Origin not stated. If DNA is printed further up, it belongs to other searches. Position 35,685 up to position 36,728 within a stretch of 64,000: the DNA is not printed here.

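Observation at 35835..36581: Uncharacterised PLC/P1-nuclease-like metal hydrolase coupled into the his operon: a candidate for the missing histidinol-phosphate phosphatase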

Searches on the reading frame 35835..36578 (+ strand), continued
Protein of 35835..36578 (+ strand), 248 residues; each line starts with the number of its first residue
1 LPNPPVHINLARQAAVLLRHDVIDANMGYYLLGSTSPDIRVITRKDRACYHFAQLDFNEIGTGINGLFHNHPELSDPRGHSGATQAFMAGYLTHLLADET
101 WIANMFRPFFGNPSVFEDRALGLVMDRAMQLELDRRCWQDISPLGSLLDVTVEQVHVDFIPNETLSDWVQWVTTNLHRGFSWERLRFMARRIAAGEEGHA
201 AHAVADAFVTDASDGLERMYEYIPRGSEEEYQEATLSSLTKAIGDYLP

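Call 58: search_protein_families(library=pfam, proteins=[L169:8314-9234:+, L169:11374-12174:+, L005:12275-13162:+, L020:12234-13037:+, L023:4427-5230:+, L031:12062-13711:+, L058:12125-13480:+, L111:4933-6120:+, L096:8548-9963:+, L089:37-1551:-], max_evalue=0.001)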
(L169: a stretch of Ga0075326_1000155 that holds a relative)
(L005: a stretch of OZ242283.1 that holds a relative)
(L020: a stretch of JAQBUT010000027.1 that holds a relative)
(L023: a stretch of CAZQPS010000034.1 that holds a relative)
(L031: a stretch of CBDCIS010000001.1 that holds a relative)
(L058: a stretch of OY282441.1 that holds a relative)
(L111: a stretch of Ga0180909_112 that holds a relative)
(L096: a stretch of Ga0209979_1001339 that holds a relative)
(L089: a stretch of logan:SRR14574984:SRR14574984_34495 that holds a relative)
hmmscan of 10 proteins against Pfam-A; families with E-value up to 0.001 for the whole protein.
L169:8314-9234:+ (306 aa): 3 families
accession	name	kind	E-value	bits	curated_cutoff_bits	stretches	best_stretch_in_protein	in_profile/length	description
PF01634.23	HisG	-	1.1e-39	136.4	25.5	1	66-226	1-157/158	ATP phosphoribosyltransferase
PF08029.16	HisG_C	-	3.9e-24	85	23.5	1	231-303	1-73/73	HisG, C-terminal domain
PF12974.12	Phosphonate-bd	-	0.00061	19.7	27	0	89-147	65-120/242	ABC transporter, phosphonate, periplasmic substrate-binding protein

L169:11374-12174:+ (266 aa): 4 families
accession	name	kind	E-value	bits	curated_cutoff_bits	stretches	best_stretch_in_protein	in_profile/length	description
PF13561.12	adh_short_C2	-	1.4e-65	221.7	27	1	14-242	3-233/236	Enoyl-(Acyl carrier protein) reductase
PF00106.31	adh_short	-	6.8e-52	176.2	26.6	1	6-192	1-189/195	short chain dehydrogenase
PF08659.16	KR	-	2.6e-09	37.7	22.6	1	8-155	3-152/180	KR domain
PF23441.1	SDR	-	4e-05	23.6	27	0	3-242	5-253/258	SDR-like rossmann domain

L005:12275-13162:+ (295 aa): 0 families

L020:12234-13037:+ (267 aa): 1 family
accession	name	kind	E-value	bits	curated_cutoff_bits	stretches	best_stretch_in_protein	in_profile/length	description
PF01557.24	FAA_hydrolase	-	1.8e-09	38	23.9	1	102-266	56-213/214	Fumarylacetoacetate (FAA) hydrolase C-terminal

L023:4427-5230:+ (267 aa): 1 family
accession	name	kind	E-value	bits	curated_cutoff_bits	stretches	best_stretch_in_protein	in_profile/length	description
PF01557.24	FAA_hydrolase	-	2.7e-11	44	23.9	1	101-266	56-213/214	Fumarylacetoacetate (FAA) hydrolase C-terminal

L031:12062-13711:+ (549 aa): 3 families
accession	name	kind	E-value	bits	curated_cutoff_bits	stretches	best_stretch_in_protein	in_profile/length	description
PF13751.12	DDE_Tnp_1_6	-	7.6e-21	75.1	25.1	1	395-516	1-124/125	Transposase DDE domain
PF05598.16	DUF772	-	1.5e-16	60.6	23.1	1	106-174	1-73/74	Transposase domain (DUF772)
PF01609.27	DDE_Tnp_1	-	1.2e-08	35.4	23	1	290-513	35-200/200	Transposase DDE domain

L058:12125-13480:+ (451 aa): 2 families
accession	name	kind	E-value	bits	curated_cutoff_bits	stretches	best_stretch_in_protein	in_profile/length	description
PF00120.29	Gln-synt_C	-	2.5e-99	333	24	1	108-445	1-342/344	Glutamine synthetase, catalytic domain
PF16952.10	Gln-synt_N_2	-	1.1e-27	96.5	35.7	1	2-107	2-112/112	Glutamine synthetase N-terminal domain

L111:4933-6120:+ (395 aa): 1 family
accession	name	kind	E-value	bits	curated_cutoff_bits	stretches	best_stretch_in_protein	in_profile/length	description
PF04519.19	Bactofilin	-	7.2e-11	42.7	27.9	1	113-178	17-80/98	Polymer-forming cytoskeletal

L096:8548-9963:+ (471 aa): 1 family
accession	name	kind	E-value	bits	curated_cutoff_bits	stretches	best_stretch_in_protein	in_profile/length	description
PF01634.23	HisG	-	6.1e-59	198.9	25.5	2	295-462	1-154/158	ATP phosphoribosyltransferase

L089:37-1551:- (504 aa): 0 families

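Call 59: search_protein_families(library=ncbifam, proteins=[L089:2499-3302:+, L089:37-1551:-, L005:12275-13162:+, L096:8548-9963:+], max_evalue=0.001)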
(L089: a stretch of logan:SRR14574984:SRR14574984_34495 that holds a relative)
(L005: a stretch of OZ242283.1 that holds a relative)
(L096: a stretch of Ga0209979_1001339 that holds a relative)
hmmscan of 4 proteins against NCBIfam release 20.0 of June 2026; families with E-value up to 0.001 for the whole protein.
L089:2499-3302:+ (268 aa): 67 families (the best 25 are shown)
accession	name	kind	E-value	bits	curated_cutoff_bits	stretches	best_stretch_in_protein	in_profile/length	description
TIGR01141.1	hisC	equivalog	1.5e-74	250.9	276.55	1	32-267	16-254/349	histidinol-phosphate transaminase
NF003496.0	PRK05166.1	equivalog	2.9e-50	171.1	540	1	5-266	5-276/373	histidinol-phosphate transaminase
NF002877.0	PRK03317.1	equivalog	1.3e-46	159.2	409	1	40-261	33-271/374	histidinol-phosphate transaminase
NF002878.0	PRK03321.1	subfamily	2e-45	155.1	374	1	37-267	21-260/352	histidinol-phosphate transaminase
NF002726.0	PRK02610.1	equivalog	2e-41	142.2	391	1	10-267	5-278/374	histidinol-phosphate transaminase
TIGR01140.1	L_thr_O3P_dcar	equivalog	1.6e-39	135.9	290.55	1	29-260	8-232/331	threonine-phosphate decarboxylase CobD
NF006014.0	PRK08153.1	equivalog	7.7e-33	113.9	510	1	42-267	37-268/370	pyridoxal phosphate-dependent aminotransferase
NF006580.0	PRK09105.1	subfamily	1.2e-30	106.6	444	1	34-254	42-268/375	pyridoxal phosphate-dependent aminotransferase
NF041364.1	GntC_guanitoxin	equivalog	1.5e-28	99.7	415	1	77-252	43-236/356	guanitoxin biosynthesis PLP-dependent (S)-gamma-hydroxy-L-arginine cyclodehydratase GntC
NF005305.0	PRK06836.1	equivalog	4.5e-26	92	376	1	84-246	94-269/396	pyridoxal phosphate-dependent aminotransferase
NF051461.1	pyoverd_PtaA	equivalog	3.7e-23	81.8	500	1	34-244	30-245/359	pyoverdine biosynthesis transaminase PtaA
NF041091.1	asp_aminotase_Arch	equivalog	3.8e-21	75.4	550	1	84-250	83-259/376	aspartate aminotransferase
NF005816.0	PRK07682.1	equivalog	7.9e-21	74.1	620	1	72-245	77-257/390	aminotransferase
NF005817.0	PRK07683.1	equivalog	1e-20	73.8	575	1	73-256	77-265/387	aminotransferase A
NF005915.1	PRK07908.1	equivalog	1.2e-20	74.2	360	1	65-262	41-233/332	Rv2231c family histidinol phosphate aminotransferase CobC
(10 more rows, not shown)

L089:37-1551:- (504 aa): 5 families
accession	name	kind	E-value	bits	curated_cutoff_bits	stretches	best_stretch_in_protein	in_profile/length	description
NF007080.0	PRK09533.1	equivalog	6.4e-38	130.2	712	1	8-295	389-681/949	bifunctional transaldolase/phosoglucose isomerase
NF003016.0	PRK03868.1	equivalog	9.9e-28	97.1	487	1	30-284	18-267/410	glucose-6-phosphate isomerase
NF010696.0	PRK14096.1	equivalog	8.5e-25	87.2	671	1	68-223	109-267/528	glucose-6-phosphate isomerase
NF010697.0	PRK14097.1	equivalog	2.7e-17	62.5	443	1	22-296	25-310/448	glucose-6-phosphate isomerase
NF040629.1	PGI_Meth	equivalog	3.3e-16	59.5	350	1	68-291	56-276/396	glucose-6-phosphate isomerase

L005:12275-13162:+ (295 aa): 0 families

L096:8548-9963:+ (471 aa): 1 family
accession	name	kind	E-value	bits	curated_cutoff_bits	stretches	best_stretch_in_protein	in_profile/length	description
TIGR00070.1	hisG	equivalog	1.3e-69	233.8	75.75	2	246-442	1-182/183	ATP phosphoribosyltransferase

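Call 60: find_encoding_contigs(protein=P0230, flank=8000, max_places=2)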
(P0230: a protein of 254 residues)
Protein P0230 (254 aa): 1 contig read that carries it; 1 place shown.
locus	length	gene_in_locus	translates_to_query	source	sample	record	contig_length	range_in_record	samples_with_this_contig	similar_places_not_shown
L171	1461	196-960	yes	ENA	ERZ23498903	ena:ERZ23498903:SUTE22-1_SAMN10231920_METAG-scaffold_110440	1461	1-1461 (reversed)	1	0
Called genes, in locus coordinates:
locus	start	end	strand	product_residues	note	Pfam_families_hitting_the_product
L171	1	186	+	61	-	?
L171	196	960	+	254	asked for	PF00882:Zn_dep_PLPC (weak)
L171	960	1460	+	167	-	?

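Call 61: find_encoding_contigs(protein=P0262, flank=8000, max_places=2)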
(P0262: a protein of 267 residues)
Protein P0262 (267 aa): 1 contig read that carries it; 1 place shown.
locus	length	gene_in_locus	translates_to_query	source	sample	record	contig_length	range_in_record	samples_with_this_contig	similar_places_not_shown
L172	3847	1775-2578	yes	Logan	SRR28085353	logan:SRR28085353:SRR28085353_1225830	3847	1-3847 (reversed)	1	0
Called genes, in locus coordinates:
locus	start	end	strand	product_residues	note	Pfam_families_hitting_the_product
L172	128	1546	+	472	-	PF02641:DUF190, PF00571:CBS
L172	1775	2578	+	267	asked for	PF00882:Zn_dep_PLPC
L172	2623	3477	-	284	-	PF13473:Cupredoxin_1, PF00127:Copper-bind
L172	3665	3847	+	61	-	?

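Call 70: list_cluster_members(proteins=[window:35835-36578:+, P0002, P0037, P0055, P0064, P0120, P0089])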
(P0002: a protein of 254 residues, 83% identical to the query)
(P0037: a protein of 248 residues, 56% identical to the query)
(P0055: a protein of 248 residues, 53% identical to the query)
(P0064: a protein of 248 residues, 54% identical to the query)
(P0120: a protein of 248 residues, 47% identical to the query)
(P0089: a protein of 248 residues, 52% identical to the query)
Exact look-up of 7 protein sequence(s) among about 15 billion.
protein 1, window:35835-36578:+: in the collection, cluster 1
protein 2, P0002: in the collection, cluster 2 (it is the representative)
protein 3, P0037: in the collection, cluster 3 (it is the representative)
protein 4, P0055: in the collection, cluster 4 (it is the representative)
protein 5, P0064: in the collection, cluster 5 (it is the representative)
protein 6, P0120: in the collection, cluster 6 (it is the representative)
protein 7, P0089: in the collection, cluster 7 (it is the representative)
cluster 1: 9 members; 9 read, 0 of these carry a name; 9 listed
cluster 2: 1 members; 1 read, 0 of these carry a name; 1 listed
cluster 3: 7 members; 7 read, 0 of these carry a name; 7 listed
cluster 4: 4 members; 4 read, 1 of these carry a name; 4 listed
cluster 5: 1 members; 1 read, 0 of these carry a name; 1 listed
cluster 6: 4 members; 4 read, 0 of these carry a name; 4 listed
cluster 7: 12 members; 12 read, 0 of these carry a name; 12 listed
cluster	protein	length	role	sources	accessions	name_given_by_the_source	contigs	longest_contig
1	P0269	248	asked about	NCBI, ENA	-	-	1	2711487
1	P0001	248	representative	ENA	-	-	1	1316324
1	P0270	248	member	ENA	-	-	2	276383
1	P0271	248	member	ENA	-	-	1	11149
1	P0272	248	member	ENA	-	-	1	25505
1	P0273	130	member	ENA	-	-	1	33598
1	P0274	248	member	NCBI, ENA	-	-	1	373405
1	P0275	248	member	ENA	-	-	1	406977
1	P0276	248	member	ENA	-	-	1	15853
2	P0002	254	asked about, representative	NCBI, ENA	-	-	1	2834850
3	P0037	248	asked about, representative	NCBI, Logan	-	-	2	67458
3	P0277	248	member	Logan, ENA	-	-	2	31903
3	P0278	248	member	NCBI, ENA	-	-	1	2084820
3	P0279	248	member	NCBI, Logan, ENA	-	-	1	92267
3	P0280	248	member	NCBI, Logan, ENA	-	-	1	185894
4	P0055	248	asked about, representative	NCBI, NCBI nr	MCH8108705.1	MAG: zinc dependent phospholipase C family protein [Chloroflexi bacterium] | zinc dependent phospholipase C family protein [Chloroflexota bacterium]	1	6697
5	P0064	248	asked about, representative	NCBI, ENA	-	-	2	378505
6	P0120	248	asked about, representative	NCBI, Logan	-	-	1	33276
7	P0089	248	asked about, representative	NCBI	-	-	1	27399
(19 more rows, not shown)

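Call 71: find_homologous_proteins(query=P0215, max_evalue=1e-20)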
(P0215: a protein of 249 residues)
Query P0215 (249 aa): 24 proteins with E <= 1e-20 among 336 candidates.
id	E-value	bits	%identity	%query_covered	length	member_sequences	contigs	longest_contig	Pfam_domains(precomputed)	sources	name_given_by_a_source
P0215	8.9e-161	551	100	100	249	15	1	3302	PF00882.25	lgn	-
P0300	7.6e-85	303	59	99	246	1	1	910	PF00882.25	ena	-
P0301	9.2e-85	302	59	99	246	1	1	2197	PF00882.25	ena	-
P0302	5.7e-84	300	58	99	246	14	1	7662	PF00882.25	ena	-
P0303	7.5e-84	299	58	99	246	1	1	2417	PF00882.25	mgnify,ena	mgnify:CR=1 FL=1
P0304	1.6e-83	298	57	99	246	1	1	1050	PF00882.25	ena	-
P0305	2.0e-83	298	57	99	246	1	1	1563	PF00882.25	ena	-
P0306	8.4e-83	296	57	99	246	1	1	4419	PF00882.25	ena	-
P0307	3.8e-82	294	59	99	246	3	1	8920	PF00882.25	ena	-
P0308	4.3e-82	294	57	99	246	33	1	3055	PF00882.25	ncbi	-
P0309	6.2e-81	290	58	99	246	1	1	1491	PF00882.25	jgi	-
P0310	2.7e-80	288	57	99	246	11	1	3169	PF00882.25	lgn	-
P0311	2.3e-78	281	54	99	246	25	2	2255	PF00882.25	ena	-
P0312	8.2e-74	267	52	100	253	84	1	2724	PF00882.25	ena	-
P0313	1.4e-73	266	50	100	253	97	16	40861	PF00882.25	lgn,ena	-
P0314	1.8e-73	265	51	100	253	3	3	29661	PF00882.25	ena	-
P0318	2.4e-70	255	50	100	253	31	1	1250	PF00882.25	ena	-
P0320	2.1e-44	170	56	58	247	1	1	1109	PF00882.25,PF05193.27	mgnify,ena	mgnify:CR=1 FL=1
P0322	7.8e-21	93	31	99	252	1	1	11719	PF00882.25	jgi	jgi:hypothetical protein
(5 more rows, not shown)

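Call 72: find_encoding_contigs(protein=P0313, flank=10000, max_places=4)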
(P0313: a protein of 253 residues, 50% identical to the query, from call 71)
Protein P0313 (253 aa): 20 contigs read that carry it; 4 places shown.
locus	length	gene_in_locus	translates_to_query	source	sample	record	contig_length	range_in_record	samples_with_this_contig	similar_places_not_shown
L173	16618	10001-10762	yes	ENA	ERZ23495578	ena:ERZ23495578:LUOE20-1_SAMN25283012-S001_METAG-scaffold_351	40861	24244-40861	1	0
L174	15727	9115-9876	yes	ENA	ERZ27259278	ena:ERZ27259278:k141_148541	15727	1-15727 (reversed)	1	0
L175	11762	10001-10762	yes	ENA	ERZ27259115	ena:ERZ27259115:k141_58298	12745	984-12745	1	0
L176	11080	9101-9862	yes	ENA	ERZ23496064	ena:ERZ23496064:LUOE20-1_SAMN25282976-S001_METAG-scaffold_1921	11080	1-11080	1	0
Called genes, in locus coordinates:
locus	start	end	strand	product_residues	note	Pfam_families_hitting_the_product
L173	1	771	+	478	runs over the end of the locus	-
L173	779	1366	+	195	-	-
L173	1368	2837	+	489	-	PF00361:Proton_antipo_M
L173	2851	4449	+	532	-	PF00361:Proton_antipo_M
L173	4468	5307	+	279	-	PF01513:NAD_kinase, PF20143:NAD_kinase_C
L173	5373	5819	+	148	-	PF13473:Cupredoxin_1, PF00127:Copper-bind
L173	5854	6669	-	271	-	PF00459:Inositol_P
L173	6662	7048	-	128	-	PF10107:Endonuc_Holl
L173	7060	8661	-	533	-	-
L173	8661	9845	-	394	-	PF07690:MFS_1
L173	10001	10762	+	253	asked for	PF00882:Zn_dep_PLPC (weak)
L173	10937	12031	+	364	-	PF00155:Aminotran_1_2, PF04864:Alliinase_C (weak)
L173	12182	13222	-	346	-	PF00291:PALP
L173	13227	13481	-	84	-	PF02700:PurS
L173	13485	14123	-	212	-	PF11303:DUF3105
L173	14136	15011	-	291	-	PF01259:SAICAR_synt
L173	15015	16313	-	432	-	PF00206:Lyase_1, PF10397:ADSL_C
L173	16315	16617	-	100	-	?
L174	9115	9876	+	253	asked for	PF00882:Zn_dep_PLPC (weak)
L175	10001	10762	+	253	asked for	PF00882:Zn_dep_PLPC (weak)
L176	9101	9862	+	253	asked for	PF00882:Zn_dep_PLPC (weak)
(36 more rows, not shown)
